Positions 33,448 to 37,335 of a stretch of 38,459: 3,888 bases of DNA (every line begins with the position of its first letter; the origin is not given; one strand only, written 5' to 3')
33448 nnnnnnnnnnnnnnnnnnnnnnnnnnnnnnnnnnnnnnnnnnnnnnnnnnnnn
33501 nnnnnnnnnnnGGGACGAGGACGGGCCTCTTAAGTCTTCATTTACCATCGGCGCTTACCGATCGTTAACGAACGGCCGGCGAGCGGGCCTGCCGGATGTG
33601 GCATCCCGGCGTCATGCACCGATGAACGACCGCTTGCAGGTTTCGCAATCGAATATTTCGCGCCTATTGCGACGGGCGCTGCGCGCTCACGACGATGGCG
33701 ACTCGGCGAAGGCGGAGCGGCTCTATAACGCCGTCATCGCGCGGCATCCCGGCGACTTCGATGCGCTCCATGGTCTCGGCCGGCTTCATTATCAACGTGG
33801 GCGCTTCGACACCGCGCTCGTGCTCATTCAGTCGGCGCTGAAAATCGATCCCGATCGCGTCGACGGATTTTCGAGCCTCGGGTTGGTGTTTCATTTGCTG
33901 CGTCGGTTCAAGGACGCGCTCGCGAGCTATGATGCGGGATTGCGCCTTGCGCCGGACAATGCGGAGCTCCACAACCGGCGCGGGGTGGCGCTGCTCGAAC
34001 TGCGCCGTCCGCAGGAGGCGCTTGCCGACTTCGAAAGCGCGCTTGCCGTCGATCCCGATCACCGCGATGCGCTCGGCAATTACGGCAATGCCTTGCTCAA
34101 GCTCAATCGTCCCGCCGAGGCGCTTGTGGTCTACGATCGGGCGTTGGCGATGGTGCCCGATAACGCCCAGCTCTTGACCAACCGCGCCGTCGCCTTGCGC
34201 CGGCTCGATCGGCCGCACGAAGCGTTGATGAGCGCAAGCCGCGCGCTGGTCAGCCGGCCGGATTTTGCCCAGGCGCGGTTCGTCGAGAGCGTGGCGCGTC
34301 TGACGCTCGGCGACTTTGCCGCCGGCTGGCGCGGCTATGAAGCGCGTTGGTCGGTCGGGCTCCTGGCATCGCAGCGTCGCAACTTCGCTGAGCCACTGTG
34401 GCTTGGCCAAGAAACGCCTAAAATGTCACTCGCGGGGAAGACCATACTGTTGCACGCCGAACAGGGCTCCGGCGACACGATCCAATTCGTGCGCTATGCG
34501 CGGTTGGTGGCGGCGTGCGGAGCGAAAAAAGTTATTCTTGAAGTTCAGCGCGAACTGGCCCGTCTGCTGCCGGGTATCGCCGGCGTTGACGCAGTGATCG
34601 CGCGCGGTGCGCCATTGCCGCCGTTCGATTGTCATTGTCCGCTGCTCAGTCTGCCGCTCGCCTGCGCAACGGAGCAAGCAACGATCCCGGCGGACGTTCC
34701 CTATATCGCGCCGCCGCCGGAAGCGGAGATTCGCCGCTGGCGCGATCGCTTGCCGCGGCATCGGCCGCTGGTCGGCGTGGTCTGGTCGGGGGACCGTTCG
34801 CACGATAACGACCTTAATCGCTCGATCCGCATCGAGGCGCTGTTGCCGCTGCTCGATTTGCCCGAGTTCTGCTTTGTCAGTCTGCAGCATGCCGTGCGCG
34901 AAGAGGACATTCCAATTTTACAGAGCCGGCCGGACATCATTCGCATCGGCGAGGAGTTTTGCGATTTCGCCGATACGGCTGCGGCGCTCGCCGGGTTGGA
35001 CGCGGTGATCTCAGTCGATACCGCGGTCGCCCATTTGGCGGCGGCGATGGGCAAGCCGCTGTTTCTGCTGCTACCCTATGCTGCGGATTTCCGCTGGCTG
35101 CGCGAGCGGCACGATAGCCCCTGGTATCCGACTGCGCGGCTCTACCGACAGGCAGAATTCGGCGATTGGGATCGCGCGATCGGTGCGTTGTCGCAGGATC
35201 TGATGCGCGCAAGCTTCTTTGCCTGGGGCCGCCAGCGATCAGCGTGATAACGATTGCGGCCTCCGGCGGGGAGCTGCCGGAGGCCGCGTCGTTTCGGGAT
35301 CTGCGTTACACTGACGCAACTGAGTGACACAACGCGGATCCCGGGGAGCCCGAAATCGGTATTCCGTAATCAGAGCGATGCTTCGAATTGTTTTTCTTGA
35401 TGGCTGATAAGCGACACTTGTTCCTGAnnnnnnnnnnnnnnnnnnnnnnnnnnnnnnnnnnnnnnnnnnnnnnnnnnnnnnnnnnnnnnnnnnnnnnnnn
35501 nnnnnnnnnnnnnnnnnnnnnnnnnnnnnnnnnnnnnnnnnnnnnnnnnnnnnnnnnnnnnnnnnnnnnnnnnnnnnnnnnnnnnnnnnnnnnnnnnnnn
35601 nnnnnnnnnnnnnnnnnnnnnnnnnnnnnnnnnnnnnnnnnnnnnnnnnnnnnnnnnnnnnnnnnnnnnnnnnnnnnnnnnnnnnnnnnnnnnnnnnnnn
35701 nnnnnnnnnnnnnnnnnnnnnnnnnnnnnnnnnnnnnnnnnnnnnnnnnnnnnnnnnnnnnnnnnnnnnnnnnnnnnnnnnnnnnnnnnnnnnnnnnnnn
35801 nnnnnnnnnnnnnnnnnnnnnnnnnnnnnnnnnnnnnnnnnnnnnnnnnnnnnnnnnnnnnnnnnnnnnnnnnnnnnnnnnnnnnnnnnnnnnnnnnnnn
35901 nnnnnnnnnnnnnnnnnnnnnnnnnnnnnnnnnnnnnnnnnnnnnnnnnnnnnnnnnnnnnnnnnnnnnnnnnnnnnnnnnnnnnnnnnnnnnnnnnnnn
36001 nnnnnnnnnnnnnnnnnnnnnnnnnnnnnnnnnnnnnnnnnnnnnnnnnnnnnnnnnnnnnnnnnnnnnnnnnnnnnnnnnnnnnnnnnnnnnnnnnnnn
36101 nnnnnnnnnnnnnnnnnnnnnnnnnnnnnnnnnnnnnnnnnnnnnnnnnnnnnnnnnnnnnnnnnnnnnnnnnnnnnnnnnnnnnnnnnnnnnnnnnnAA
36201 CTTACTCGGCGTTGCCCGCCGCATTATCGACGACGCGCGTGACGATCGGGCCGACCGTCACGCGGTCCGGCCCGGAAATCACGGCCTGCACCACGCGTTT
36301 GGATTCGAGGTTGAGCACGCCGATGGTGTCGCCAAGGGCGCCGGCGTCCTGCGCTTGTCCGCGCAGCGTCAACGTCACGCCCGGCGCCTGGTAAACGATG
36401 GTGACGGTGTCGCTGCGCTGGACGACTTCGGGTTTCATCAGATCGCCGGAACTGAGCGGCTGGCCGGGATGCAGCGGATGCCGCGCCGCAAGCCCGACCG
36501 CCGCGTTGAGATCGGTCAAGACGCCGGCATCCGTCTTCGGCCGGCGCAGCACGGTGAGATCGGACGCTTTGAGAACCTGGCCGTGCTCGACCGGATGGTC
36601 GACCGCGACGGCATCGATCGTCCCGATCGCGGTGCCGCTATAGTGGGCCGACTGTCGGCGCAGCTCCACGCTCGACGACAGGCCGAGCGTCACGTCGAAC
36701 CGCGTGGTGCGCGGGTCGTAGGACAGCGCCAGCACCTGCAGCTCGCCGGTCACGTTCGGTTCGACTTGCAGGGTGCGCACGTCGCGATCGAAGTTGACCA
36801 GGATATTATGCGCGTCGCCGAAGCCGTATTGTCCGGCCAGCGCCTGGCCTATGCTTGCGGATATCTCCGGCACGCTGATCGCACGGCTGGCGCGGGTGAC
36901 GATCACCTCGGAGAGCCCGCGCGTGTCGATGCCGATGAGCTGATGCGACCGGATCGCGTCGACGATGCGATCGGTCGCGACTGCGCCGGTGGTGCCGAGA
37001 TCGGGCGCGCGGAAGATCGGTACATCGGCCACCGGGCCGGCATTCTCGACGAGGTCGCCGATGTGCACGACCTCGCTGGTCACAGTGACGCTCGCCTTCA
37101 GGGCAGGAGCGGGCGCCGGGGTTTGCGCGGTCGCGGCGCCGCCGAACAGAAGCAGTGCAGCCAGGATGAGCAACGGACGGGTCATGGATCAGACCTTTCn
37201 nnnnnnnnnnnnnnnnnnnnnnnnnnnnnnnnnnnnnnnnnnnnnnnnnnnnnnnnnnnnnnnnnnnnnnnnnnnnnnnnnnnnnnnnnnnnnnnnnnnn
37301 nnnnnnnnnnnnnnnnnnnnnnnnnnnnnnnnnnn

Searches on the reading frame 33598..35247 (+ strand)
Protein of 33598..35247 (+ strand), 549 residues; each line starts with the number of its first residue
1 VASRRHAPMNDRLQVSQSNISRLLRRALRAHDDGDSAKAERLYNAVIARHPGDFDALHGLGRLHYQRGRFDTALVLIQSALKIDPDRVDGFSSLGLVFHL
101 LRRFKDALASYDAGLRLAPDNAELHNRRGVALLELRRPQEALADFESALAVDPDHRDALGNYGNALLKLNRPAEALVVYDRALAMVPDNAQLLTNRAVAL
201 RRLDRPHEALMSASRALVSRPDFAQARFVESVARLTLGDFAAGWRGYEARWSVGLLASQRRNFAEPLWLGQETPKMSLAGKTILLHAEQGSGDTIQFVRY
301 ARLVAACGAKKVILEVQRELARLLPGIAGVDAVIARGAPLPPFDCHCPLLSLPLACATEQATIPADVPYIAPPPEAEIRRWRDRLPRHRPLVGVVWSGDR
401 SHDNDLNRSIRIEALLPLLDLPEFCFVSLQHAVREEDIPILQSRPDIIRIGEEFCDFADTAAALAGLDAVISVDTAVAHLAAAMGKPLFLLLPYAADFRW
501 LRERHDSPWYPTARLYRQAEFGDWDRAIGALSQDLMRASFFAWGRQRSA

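Call 23: search_protein_families(library=pfam, proteins=[window:33598-35247:+], max_evalue=0.001)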
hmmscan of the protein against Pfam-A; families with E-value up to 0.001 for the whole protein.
window:33598-35247:+ (549 aa): 17 families
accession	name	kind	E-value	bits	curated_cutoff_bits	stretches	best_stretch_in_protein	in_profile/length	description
PF00515.34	TPR_1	-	8.3e-32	108.1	27.8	2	122-155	1-34/34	Tetratricopeptide repeat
PF07719.23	TPR_2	-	1.9e-30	102.9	27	3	122-155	1-34/34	Tetratricopeptide repeat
PF13431.12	TPR_17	-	1.3e-25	87.9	24.4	1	42-74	1-33/34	Tetratricopeptide repeat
PF13414.12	TPR_11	-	3.4e-24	84.7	26.8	3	61-100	1-40/42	TPR repeat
PF13432.12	TPR_16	-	9.2e-23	80.8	32.7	3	128-190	3-65/65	Tetratricopeptide repeat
PF13428.12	TPR_14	-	1e-20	72.5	23.5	1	161-197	6-42/44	Tetratricopeptide repeat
PF14559.12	TPR_19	-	4.7e-20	72.1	25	2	132-192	1-61/68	Tetratricopeptide repeat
PF13424.12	TPR_12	-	8e-17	61.6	30.1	2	122-185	3-74/77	Tetratricopeptide repeat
PF13371.12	TPR_9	-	2.3e-16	60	35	2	102-158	9-65/73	Tetratricopeptide repeat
PF13181.12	TPR_8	-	1.7e-14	53.1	25.7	0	122-155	1-34/34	Tetratricopeptide repeat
PF13176.12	TPR_7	-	3.3e-12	45.9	27.9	0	56-86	1-31/36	Tetratricopeptide repeat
PF23914.1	TPR_CcmH_CycH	-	1.3e-10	41.7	42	0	28-79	95-146/158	Cytochrome c-type biogenesis protein H TPR domain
PF13174.12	TPR_6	-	1.6e-09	38.2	26.3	0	55-86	1-32/33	Tetratricopeptide repeat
PF13374.12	TPR_10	-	4.2e-08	33.4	27.5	0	56-83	4-31/42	Tetratricopeptide repeat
PF01075.23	Glyco_transf_9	-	1.5e-05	24.9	22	1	457-488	174-205/247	Glycosyltransferase family 9 (heptosyltransferase)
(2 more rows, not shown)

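Call 38: search_protein_families(library=ncbifam, proteins=[window:33598-35247:+], max_evalue=0.001)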
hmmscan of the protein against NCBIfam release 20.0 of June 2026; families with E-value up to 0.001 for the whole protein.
window:33598-35247:+ (549 aa): 20 families
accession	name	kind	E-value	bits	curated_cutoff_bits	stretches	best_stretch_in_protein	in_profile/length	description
NF040959.1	MamA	equivalog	1.9e-19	69.9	200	2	26-155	43-172/204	magnetosome protein MamA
TIGR02521.1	type_IV_pilW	equivalog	8.5e-19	68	154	2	61-193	38-172/234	type IV pilus biogenesis/stability protein PilW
TIGR02917.1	PEP_TPR_lipo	equivalog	5.3e-18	64.3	312.2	1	34-224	649-837/899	XrtA/PEP-CTERM system TPR-repeat protein PrsT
NF033762.1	social_mot_Tgl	equivalog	7.5e-17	61.5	225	1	104-184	47-128/252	social motility TPR repeat lipoprotein Tgl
TIGR02552.1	LcrH_SycD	equivalog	4.6e-15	55.5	104.8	1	63-155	27-119/136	SycD/LcrH family type III secretion system chaperone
NF052415.1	T3SS_chap_SctY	equivalog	3.8e-13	49.9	70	2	54-149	6-104/106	type III secretion apparatus assembly chaperone SctY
TIGR03939.1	PGA_TPR_OMP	equivalog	1.4e-12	46.7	366.65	2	102-234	100-234/800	poly-beta-1,6 N-acetyl-D-glucosamine export porin PgaA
NF033920.0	C39_PA2778_fam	equivalog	3.9e-11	42.9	150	2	131-218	165-252/255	PA2778 family cysteine peptidase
NF008391.2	PRK11189.1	equivalog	3.8e-10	39.7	250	1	62-146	66-157/297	lipoprotein NlpI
NF033758.1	gliding_GltE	equivalog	8.8e-09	34.8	225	1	30-155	130-255/411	adventurous gliding motility TPR repeat lipoprotein GltE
TIGR00990.1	3a0801s09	subfamily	3.6e-08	32.5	757.25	1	24-152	369-497/615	mitochondrial import receptor subunit TOM70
NF008520.0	PRK11447.1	equivalog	6.1e-08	30.9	858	0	125-192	272-339/1157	cellulose synthase complex outer membrane protein BcsC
NF047371.1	FlcA_CTERM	equivalog_domain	1.1e-07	30.7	300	1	92-186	442-537/646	periplasmic flagellar collar protein FlcA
TIGR02193.1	heptsyl_trn_I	equivalog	8.8e-06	25.2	185.3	1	457-491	246-280/320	lipopolysaccharide heptosyltransferase I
NF007468.0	PRK10049.1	equivalog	5e-05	21.7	1043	0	38-126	119-206/817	poly-beta-1,6 N-acetyl-D-glucosamine export porin PgaA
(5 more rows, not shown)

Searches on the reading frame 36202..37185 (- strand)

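Call 70: search_protein_families(library=pfam, proteins=[window:36202-37185:-], max_evalue=0.00001)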
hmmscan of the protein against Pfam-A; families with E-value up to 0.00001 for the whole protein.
window:36202-37185:- (327 aa): 2 families
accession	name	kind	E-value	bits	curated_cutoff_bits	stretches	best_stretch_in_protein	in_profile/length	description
PF13144.11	ChapFlgA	-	6e-26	91.3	23.8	1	192-311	3-122/122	Chaperone for flagella basal body P-ring formation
PF08666.17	SAF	-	2.1e-07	31.8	21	1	193-249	4-62/63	SAF domain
